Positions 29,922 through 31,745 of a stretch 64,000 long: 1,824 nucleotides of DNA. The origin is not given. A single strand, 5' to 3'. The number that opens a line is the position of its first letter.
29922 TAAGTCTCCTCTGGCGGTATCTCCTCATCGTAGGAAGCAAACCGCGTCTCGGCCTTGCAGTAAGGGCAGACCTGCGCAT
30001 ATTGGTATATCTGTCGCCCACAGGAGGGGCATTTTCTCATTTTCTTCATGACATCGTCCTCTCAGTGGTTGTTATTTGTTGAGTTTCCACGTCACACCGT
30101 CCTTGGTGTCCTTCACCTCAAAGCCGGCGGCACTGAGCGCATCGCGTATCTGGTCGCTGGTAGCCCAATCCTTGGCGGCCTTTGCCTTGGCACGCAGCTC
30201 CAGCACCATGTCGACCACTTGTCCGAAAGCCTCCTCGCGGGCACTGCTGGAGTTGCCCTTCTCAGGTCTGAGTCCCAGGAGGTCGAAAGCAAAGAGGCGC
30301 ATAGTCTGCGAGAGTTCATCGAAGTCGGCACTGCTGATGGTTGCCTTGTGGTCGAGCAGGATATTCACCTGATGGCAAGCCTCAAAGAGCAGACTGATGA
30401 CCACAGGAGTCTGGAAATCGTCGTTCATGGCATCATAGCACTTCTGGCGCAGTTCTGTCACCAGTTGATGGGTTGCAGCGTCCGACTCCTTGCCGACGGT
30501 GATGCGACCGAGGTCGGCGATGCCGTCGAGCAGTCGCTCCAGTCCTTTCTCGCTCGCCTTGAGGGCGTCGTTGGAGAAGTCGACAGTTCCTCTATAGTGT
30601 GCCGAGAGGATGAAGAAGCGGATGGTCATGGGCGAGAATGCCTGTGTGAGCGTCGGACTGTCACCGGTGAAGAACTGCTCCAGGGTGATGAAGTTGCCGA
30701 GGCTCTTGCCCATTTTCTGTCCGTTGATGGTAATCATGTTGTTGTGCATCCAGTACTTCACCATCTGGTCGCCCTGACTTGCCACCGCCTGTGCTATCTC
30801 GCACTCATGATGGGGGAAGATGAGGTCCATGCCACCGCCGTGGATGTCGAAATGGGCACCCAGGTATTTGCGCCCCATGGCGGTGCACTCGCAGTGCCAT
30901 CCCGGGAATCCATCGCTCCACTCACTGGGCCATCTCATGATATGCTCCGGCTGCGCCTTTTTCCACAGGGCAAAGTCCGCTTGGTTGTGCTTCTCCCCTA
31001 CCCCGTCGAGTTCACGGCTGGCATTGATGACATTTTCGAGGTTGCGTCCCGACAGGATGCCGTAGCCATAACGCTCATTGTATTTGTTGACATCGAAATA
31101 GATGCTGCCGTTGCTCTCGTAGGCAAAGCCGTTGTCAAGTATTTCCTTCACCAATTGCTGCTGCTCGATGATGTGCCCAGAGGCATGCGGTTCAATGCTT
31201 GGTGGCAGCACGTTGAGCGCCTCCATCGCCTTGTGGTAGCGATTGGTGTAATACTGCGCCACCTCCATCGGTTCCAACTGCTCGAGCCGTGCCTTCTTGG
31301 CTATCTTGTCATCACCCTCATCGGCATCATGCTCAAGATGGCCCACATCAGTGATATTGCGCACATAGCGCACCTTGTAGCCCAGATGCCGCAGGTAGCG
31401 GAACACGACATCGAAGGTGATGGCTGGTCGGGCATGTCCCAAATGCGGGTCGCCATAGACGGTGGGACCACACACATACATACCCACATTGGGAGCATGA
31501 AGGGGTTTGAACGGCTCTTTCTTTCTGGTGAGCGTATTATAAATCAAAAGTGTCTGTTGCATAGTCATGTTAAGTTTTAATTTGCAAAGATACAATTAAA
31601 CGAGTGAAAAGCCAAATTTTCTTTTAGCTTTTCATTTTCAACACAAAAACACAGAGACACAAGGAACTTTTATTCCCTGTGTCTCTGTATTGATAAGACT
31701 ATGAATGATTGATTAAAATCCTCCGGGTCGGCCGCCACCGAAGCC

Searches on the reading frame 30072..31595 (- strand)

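Call 10: search_protein_families(library=pfam, proteins=[window:30072-31595:-], max_evalue=0.001)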
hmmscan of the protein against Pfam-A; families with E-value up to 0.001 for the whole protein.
window:30072-31595:- (507 aa): 6 families
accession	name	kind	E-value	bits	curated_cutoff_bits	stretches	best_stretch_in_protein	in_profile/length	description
PF01406.26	tRNA-synt_1e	-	3.5e-104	348.8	27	1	29-348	2-299/301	tRNA synthetases class I (C) catalytic domain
PF09334.17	tRNA-synt_1g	-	1e-11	44.7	20.1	1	46-171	10-126/391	tRNA synthetases class I (M)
PF09190.17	DALR_2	-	5.9e-08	33.6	22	1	387-442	3-55/57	DALR domain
PF00133.28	tRNA-synt_1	-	1.2e-06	28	22.7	0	38-79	26-67/414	tRNA synthetases class I (I, L, M and V)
PF23493.1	CysS_C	-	5.4e-06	26.9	23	1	460-503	7-50/51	Cysteinyl-tRNA ligase anticodon binding domain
PF01921.24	tRNA-synt_1f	-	0.00035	20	27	0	42-88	28-74/360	tRNA synthetases class I (K)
